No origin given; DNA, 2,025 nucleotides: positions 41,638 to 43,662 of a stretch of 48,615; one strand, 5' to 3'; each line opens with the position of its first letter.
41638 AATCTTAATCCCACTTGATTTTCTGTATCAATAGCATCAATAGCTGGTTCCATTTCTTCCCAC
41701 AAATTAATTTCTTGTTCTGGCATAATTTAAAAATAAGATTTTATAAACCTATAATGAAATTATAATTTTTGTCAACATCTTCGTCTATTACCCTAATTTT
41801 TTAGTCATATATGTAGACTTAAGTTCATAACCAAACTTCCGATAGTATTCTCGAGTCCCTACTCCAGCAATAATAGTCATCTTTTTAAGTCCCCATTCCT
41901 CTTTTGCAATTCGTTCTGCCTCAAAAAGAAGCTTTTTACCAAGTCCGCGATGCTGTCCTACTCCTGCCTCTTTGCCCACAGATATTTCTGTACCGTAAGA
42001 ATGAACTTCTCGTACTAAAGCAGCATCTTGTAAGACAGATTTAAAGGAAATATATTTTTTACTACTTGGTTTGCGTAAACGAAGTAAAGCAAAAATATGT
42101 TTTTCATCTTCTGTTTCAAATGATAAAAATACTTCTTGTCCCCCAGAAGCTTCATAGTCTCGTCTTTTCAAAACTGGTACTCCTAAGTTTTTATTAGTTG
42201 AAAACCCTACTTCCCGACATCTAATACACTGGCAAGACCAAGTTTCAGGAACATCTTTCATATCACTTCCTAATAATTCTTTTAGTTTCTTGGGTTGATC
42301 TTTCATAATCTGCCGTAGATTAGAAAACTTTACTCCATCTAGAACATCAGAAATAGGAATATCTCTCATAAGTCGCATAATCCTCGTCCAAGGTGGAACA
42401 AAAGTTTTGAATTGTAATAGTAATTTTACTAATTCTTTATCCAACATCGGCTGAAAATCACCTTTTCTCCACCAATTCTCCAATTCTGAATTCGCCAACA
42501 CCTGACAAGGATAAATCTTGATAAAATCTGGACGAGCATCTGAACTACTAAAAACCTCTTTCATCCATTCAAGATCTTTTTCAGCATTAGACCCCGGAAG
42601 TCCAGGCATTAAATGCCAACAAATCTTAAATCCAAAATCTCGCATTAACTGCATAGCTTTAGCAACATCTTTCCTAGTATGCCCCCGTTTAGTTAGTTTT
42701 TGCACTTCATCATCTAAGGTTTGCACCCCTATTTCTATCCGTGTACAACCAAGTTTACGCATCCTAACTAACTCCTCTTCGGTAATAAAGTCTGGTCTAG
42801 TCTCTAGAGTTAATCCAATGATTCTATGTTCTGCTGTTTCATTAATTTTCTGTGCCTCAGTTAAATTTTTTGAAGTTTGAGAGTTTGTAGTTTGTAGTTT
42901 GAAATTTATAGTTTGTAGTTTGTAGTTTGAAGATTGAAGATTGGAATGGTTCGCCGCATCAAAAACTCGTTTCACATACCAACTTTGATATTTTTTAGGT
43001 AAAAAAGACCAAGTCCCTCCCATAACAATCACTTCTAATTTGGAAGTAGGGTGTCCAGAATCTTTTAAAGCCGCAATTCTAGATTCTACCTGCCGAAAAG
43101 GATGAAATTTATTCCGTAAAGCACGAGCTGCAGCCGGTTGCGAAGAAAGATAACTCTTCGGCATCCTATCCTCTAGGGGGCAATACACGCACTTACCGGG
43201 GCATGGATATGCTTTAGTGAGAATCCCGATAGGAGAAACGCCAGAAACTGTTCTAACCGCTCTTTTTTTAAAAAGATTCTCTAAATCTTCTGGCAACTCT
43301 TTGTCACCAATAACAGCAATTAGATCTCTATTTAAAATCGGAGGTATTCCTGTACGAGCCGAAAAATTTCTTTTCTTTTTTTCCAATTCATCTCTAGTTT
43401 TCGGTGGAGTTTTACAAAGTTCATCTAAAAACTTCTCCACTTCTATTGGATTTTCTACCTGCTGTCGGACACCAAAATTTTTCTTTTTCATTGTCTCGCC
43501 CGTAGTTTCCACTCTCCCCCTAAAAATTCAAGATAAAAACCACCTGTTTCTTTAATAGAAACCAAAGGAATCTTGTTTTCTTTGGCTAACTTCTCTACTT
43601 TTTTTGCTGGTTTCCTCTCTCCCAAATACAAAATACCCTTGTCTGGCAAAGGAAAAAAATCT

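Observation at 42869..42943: Roughly 75-nt heptamer minisatellite embedded in frame in elp3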

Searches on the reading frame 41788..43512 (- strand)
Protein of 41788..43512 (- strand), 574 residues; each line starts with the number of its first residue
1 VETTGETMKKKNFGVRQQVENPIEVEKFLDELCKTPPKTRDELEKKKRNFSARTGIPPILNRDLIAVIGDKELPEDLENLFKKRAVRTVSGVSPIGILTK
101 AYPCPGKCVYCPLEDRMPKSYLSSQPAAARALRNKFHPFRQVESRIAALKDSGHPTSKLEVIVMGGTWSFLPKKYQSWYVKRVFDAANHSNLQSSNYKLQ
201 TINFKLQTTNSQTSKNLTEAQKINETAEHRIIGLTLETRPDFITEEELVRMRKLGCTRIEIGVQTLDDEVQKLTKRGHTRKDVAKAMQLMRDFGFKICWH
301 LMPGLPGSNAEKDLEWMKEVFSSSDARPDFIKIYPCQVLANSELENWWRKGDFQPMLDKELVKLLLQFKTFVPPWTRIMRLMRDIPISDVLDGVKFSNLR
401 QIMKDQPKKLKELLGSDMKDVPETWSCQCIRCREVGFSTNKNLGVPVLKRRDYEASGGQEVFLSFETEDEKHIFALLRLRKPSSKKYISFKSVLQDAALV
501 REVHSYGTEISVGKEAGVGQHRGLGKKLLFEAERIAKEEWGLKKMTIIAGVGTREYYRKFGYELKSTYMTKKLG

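Call 7: search_protein_families(library=pfam, proteins=[window:41788-43512:-])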
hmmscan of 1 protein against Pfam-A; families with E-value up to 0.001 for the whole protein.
window:41788-43512:- (574 aa): 3 families
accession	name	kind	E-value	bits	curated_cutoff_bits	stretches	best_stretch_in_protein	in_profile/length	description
PF04055.27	Radical_SAM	-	1.5e-21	77.8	29.5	1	104-312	7-158/166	Radical SAM superfamily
PF16199.10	Radical_SAM_C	-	4.1e-20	72.1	31.9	1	328-402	1-76/85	Radical_SAM C-terminal domain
PF00583.31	Acetyltransf_1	-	0.00031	21.5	20.7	0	520-562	72-116/116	Acetyltransferase (GNAT) family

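Call 8: search_solved_structures(query=window:41788-43512:-, show_alignments=3)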
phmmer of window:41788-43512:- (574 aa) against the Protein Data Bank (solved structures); distinct sequences matched with E-value up to 0.001: 10.
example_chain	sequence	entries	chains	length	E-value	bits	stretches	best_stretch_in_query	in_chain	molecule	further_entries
6ia8_A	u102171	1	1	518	5.5e-122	411.4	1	34-573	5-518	Histone acetyltransferase, ELP3 family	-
6iaz_A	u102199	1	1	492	2.5e-121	409.3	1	75-573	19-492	Histone acetyltransferase, ELP3 family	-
6iad_A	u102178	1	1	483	2.6e-121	409.2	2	210-573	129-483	Histone acetyltransferase, ELP3 family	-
5l7j_A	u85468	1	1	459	5.9e-121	408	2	213-573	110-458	ELP3 family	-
6ia6_A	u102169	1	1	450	2.8e-111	376.1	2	213-573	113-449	ELP3 family, ELP3 family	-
5l7l_A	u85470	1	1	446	2.4e-110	373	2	213-573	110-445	ELP3 family, ELP3 family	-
8ptx_C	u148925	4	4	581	7.4e-99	335.1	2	210-573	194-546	Elongator complex protein 3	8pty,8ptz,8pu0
8avg_C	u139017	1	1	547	7e-98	331.9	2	211-573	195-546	Elongator complex protein 3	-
6qk7_C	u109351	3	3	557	4.2e-95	322.7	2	218-572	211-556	Elongator complex protein 3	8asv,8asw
9p2u_A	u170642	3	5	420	0.00057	21.9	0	233-310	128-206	Radical S-adenosylmethionine methyltransferase NocN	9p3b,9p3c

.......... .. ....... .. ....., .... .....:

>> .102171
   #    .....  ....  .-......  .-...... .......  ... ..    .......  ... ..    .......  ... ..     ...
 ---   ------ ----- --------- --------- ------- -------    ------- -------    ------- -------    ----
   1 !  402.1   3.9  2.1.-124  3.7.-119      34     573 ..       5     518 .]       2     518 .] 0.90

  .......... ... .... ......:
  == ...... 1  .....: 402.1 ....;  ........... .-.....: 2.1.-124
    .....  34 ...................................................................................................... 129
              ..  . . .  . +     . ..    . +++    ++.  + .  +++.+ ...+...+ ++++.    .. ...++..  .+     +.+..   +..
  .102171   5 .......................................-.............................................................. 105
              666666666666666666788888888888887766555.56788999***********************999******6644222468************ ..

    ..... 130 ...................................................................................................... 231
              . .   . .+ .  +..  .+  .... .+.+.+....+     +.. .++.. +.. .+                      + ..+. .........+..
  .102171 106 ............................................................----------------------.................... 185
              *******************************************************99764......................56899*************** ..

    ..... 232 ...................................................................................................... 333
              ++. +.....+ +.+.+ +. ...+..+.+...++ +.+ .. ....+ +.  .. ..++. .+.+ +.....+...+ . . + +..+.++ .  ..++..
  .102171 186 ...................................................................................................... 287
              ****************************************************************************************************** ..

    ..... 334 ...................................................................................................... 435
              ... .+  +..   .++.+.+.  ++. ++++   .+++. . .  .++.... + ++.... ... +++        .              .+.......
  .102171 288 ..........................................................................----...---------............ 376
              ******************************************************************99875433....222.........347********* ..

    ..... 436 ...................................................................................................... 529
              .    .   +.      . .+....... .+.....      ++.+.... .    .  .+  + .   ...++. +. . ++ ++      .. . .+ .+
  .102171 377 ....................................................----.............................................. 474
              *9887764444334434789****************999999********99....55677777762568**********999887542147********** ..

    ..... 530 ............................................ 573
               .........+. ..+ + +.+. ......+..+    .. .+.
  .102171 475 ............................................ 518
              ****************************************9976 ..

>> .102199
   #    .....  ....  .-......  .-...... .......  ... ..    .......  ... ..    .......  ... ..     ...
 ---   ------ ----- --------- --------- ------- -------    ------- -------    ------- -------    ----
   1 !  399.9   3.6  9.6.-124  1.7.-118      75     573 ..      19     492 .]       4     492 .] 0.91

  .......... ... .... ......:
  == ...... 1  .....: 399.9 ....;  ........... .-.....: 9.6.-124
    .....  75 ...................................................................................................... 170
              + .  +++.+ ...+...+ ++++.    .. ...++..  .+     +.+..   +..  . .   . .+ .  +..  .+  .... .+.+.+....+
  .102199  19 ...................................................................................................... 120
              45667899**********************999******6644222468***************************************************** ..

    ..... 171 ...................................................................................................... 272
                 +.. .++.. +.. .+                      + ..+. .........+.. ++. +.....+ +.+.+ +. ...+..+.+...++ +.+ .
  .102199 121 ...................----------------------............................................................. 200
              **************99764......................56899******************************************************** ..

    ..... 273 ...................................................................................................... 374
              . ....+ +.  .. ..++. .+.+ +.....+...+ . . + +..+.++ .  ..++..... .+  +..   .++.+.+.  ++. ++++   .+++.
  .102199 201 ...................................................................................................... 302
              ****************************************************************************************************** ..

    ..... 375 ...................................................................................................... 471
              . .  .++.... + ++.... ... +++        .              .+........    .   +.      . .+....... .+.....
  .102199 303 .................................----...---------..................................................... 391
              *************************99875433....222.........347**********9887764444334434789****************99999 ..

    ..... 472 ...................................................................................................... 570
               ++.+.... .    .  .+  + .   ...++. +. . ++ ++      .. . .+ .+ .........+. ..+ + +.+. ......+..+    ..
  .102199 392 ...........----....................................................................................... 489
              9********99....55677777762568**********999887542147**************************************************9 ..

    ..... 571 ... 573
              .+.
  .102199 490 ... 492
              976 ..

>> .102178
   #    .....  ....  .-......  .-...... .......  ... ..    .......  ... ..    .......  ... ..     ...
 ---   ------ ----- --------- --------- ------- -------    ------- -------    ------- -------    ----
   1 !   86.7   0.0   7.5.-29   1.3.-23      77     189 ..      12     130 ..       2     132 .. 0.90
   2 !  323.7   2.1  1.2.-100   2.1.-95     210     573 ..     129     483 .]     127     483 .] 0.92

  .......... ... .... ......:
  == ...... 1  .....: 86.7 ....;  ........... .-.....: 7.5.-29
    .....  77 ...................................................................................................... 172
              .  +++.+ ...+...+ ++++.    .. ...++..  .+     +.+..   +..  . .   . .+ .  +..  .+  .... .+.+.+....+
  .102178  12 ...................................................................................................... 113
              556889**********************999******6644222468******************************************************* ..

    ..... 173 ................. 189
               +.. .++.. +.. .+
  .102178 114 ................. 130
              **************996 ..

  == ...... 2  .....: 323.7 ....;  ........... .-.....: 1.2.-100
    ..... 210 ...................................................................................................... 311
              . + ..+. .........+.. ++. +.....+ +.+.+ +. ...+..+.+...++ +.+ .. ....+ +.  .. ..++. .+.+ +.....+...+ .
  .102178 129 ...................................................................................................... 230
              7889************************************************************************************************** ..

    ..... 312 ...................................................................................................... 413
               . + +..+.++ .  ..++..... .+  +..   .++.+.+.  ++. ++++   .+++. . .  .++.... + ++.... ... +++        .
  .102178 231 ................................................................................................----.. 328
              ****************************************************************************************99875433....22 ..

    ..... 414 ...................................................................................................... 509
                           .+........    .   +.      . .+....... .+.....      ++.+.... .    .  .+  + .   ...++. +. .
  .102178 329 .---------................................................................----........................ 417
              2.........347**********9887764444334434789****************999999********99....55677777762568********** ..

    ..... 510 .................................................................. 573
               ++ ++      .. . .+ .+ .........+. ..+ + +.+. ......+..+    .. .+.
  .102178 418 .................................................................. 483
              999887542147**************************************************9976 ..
